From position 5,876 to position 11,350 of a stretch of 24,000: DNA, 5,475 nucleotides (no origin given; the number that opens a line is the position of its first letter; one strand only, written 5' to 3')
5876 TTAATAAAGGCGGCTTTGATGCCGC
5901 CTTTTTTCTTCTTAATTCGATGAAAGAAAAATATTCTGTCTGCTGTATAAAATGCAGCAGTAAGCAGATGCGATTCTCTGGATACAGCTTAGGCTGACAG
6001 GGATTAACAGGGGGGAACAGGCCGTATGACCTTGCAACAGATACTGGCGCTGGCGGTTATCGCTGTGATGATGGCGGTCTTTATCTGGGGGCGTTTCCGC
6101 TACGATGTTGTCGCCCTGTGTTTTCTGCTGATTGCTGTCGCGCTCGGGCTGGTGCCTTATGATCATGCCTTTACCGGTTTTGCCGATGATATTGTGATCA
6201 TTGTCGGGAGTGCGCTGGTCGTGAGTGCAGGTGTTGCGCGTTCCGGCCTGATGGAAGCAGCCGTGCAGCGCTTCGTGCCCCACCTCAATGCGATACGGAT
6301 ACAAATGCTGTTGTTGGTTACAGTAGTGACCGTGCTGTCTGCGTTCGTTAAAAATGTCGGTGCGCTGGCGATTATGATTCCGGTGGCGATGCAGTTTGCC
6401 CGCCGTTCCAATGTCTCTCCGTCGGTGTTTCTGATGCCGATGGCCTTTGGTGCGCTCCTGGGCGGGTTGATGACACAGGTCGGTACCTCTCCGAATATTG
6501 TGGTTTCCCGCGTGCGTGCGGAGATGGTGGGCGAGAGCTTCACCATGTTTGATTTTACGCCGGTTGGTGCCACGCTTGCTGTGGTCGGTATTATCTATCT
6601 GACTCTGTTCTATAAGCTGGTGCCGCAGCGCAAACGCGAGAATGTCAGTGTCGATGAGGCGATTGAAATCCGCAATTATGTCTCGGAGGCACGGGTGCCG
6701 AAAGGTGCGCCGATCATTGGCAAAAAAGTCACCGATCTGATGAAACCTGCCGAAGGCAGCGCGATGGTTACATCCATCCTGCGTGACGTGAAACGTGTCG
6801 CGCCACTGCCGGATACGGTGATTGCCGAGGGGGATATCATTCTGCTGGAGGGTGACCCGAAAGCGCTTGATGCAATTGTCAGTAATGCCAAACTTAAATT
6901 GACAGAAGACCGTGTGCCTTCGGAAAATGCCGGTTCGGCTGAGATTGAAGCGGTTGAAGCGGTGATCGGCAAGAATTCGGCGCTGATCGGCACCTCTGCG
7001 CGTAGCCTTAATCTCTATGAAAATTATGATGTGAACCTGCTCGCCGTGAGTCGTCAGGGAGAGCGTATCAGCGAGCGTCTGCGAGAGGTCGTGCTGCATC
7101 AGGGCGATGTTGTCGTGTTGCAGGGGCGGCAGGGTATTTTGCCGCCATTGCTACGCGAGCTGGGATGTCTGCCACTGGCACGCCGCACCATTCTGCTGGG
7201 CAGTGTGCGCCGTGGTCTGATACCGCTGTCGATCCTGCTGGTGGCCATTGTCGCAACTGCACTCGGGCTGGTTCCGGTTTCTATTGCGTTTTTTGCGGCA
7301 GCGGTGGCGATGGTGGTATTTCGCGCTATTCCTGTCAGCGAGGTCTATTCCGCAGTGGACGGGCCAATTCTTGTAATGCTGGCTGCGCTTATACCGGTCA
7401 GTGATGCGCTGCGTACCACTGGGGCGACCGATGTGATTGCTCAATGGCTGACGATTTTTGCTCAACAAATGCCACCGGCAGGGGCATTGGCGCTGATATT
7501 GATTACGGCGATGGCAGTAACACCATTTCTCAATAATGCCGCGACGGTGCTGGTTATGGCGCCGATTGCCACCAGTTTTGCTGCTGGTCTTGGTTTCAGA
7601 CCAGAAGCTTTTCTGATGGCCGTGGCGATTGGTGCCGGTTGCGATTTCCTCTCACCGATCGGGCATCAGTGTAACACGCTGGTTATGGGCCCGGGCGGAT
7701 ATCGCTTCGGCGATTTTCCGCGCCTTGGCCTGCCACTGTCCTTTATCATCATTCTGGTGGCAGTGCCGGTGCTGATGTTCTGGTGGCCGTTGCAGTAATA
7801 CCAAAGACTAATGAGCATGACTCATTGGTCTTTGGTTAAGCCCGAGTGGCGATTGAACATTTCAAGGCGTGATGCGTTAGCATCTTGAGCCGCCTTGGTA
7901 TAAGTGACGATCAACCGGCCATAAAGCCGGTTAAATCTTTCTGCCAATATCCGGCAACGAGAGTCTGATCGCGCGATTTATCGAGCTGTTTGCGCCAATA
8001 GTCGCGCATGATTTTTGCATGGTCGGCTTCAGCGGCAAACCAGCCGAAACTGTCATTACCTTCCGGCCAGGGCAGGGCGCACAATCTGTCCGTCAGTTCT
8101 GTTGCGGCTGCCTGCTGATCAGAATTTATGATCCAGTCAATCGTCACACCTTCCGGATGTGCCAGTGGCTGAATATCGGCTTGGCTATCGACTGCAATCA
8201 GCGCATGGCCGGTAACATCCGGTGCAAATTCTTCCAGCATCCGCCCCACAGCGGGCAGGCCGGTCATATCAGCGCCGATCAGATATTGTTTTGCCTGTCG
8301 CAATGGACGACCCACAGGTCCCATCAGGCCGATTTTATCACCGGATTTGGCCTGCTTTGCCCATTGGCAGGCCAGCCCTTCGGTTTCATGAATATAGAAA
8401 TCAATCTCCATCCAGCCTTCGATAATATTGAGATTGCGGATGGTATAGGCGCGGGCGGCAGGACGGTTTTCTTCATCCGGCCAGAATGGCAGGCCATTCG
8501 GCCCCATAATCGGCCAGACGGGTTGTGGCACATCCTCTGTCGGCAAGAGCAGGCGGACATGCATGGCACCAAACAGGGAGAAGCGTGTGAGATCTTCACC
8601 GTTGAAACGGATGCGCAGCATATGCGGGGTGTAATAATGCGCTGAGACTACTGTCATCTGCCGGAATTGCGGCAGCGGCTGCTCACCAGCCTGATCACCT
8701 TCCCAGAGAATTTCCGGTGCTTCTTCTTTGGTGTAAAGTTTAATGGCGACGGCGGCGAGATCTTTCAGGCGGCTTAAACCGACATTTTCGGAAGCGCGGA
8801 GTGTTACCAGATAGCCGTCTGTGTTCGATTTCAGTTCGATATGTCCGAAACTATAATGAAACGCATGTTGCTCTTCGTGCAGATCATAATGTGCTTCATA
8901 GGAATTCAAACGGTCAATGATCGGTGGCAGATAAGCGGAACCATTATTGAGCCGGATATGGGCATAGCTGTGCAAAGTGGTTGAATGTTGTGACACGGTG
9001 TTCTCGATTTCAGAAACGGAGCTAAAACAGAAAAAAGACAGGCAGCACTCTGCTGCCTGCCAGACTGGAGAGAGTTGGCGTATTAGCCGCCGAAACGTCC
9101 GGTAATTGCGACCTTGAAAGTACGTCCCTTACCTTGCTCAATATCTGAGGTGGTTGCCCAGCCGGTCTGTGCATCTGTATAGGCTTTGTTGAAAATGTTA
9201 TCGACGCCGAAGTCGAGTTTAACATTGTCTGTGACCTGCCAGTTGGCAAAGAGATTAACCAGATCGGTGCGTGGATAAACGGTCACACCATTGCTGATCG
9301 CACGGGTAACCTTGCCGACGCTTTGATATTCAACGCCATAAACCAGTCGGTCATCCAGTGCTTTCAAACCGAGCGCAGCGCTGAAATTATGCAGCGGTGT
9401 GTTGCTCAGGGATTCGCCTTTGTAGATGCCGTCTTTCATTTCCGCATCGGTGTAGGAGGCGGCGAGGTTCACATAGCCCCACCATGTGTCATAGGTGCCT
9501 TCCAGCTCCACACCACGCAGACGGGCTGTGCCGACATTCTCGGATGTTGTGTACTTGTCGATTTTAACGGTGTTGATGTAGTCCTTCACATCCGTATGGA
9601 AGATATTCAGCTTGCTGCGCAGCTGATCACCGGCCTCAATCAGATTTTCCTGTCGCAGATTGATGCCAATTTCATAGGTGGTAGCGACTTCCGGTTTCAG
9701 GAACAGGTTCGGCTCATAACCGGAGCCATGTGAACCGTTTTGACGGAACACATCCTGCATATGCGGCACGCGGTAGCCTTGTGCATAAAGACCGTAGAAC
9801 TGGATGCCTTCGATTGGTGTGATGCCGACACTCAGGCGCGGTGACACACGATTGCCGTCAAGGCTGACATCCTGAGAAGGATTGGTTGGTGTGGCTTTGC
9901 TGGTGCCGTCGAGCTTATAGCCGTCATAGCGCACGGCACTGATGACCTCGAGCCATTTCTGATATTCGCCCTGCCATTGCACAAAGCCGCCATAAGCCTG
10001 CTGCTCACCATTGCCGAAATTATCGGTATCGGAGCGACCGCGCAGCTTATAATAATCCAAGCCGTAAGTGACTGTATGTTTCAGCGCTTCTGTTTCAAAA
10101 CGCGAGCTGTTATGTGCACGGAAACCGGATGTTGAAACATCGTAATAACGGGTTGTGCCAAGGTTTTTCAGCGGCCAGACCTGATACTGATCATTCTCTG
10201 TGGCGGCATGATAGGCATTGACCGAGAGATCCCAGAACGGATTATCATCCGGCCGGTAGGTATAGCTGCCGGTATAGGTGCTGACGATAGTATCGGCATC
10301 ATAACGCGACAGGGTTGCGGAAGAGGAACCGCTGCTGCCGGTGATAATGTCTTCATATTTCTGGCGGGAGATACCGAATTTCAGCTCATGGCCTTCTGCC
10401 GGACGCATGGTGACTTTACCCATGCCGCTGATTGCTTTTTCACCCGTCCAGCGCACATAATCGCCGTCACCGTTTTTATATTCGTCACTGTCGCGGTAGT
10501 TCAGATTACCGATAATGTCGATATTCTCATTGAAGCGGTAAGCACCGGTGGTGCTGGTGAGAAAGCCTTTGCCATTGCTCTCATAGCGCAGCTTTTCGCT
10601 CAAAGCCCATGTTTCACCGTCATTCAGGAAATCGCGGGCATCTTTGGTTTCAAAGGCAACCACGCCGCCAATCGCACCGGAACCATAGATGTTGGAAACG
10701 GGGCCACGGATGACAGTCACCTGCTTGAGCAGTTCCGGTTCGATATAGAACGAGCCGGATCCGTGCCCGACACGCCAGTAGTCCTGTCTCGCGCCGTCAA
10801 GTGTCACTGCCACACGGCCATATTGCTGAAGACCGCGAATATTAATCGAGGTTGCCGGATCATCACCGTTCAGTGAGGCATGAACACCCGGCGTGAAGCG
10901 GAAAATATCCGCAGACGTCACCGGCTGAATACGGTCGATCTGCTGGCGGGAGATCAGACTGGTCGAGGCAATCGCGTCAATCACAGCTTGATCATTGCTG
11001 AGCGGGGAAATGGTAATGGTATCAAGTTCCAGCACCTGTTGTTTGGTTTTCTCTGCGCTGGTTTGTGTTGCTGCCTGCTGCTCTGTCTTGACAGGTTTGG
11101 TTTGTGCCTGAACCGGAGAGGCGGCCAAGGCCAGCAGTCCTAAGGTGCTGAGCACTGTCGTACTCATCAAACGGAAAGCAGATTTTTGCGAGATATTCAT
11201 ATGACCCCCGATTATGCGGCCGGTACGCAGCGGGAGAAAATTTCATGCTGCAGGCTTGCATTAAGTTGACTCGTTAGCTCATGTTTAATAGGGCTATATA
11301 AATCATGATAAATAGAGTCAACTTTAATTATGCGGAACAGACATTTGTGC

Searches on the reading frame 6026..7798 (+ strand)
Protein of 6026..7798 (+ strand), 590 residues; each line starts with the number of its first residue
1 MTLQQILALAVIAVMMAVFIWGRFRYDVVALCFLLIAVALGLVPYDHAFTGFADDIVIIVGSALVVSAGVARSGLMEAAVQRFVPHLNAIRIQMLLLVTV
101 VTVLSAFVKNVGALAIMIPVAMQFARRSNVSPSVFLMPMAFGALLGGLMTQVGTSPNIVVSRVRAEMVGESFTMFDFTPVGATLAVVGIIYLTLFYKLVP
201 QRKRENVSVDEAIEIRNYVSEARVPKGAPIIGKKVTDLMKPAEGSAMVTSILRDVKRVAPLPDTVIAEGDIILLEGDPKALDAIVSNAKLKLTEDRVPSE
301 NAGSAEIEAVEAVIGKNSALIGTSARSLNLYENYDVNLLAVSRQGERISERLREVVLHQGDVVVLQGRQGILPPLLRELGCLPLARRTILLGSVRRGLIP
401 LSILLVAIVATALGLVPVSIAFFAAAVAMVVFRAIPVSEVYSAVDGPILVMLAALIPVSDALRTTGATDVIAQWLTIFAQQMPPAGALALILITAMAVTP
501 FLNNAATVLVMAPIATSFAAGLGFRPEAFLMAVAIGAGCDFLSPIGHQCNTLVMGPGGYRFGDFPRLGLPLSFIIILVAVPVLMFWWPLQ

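Call 7: search_protein_families(library=ncbifam, proteins=[window:6026-7798:+], max_evalue=0.00001)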
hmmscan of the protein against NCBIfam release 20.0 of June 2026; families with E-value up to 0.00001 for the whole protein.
window:6026-7798:+ (590 aa): 5 families
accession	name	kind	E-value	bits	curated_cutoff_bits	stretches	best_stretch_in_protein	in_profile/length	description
TIGR00785.1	dass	subfamily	3.3e-32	111.8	198.6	2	402-587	253-444/444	DASS family sodium-coupled anion symporter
NF040989.1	MamN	equivalog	5.7e-15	55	500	2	394-519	227-351/437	magnetosome biogenesis transporter MamN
TIGR03802.1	Asp_Ala_antiprt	equivalog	1.8e-10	40.1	546.95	1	205-420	204-415/562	aspartate-alanine antiporter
NF007039.0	PRK09496.3-2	equivalog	1.1e-07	31.1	293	0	209-284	143-216/446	Trk system potassium transporter TrkA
NF007041.0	PRK09496.3-4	equivalog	9.2e-06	24.6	386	0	218-291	151-222/450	Trk system potassium transporter TrkA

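Call 8: search_protein_families(library=pfam, proteins=[window:6026-7798:+], max_evalue=0.00001)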
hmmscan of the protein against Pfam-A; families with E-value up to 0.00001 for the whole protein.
window:6026-7798:+ (590 aa): 3 families
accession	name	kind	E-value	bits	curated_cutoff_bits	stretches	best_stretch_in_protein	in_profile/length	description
PF03600.22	CitMHS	-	2e-77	261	31.9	2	17-535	2-335/336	Citrate transporter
PF02080.26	TrkA_C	-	2.6e-21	75.7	27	2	220-285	2-67/71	TrkA-C domain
PF00939.25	Na_sulph_symp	-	1.1e-15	58.1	27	1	429-588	304-467/472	Sodium:sulfate symporter transmembrane region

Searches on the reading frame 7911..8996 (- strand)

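Call 7: search_protein_families(library=ncbifam, proteins=[window:7911-8996:-], max_evalue=0.00001)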
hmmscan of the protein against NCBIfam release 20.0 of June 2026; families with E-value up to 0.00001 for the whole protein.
window:7911-8996:- (361 aa): 0 families

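Call 8: search_protein_families(library=pfam, proteins=[window:7911-8996:-], max_evalue=0.00001)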
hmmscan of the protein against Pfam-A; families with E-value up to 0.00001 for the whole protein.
window:7911-8996:- (361 aa): 2 families
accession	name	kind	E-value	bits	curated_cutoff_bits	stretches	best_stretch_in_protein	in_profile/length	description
PF08021.17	FAD_binding_9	-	2.7e-31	108.7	23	1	115-229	1-118/120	Siderophore-interacting FAD-binding domain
PF04954.18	SIP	-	3.6e-28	98.9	26.3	1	235-353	1-118/119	Siderophore-interacting protein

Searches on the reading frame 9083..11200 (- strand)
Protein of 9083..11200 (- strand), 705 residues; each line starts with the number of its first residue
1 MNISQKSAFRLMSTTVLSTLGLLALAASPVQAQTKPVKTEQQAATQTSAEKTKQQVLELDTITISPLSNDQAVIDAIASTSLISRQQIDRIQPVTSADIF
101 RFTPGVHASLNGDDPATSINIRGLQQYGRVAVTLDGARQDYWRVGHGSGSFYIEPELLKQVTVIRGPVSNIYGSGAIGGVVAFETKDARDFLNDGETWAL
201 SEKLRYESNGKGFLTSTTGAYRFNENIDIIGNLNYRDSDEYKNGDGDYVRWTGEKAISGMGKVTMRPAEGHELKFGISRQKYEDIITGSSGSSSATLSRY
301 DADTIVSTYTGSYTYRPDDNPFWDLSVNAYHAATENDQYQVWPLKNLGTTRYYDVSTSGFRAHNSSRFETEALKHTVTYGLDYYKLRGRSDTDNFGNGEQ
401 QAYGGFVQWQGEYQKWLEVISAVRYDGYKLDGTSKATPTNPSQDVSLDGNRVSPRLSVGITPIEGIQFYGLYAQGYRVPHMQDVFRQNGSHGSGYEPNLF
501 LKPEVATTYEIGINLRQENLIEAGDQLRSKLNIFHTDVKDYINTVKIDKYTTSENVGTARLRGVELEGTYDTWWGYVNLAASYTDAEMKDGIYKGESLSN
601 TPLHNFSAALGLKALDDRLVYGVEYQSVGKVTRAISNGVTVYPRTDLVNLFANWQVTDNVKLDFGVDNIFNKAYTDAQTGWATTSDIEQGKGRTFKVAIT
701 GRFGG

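Call 7: search_protein_families(library=ncbifam, proteins=[window:9083-11200:-], max_evalue=0.00001)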
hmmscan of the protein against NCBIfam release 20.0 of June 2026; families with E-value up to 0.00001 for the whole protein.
window:9083-11200:- (705 aa): 21 families
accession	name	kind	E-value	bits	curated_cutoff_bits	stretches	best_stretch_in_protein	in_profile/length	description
TIGR01785.1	TonB-hemin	subfamily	6.7e-135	451.1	316.85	1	59-703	1-677/677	TonB-dependent heme/hemoglobin receptor family protein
TIGR01786.1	TonB-hemlactrns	subfamily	1.2e-101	341.2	323.75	1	62-703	3-719/719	TonB-dependent hemoglobin/transferrin/lactoferrin family receptor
TIGR01783.1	TonB-siderophor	subfamily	8e-44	150.3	223.5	1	78-703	4-649/649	TonB-dependent siderophore receptor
NF010010.0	PRK13483.1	equivalog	5.4e-31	107.3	927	1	43-680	17-644/660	ligand-gated channel protein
TIGR01776.1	TonB-tbp-lbp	subfamily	1.4e-27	96.1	468.8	1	4-243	4-245/946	lactoferrin/transferrin family TonB-dependent receptor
NF010038.0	PRK13513.1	equivalog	7.5e-26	90.8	942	2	42-314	18-292/659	ligand-gated channel protein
NF010012.0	PRK13486.1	equivalog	7.9e-24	84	924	2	464-687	429-666/696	TonB-dependent receptor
NF007926.1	PRK10641.1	equivalog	7.8e-23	80.9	836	2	57-190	25-158/617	TonB-dependent vitamin B12 receptor BtuB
TIGR01779.1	TonB-B12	equivalog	1e-22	80.5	599.7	1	52-678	20-597/614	TonB-dependent vitamin B12 receptor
NF007478.2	PRK10064.1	equivalog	3.4e-21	75.2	745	1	58-274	29-252/663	catecholate siderophore receptor CirA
NF010011.0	PRK13484.1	equivalog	4.9e-20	71.4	1197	2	60-246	31-222/682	IreA family TonB-dependent siderophore receptor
TIGR01778.1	TonB-copper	equivalog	3.6e-19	69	472.45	2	96-252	17-167/637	TonB-dependent copper receptor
NF010651.0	PRK14050.1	equivalog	6e-16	57.7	884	1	52-273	54-261/730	TonB-dependent siderophore receptor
NF050067.1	TonBEntbctnRecCfrA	equivalog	8.2e-16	57.4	1200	1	46-189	13-161/698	TonB-dependent ferric enterobactin receptor CfrA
NF007465.0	PRK10044.1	equivalog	9.3e-14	50.5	803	1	10-186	17-187/726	ferrichrome porin FhuA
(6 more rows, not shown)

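Call 8: search_protein_families(library=pfam, proteins=[window:9083-11200:-], max_evalue=0.00001)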
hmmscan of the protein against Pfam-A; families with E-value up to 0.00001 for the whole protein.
window:9083-11200:- (705 aa): 2 families
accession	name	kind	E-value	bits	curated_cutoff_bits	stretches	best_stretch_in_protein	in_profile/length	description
PF00593.30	TonB_dep_Rec_b-barrel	-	3.5e-49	169.3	27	1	296-669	50-436/436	TonB dependent receptor-like, beta-barrel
PF07715.20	Plug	-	6.4e-22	78.5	23.9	1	74-180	3-107/107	TonB-dependent Receptor Plug Domain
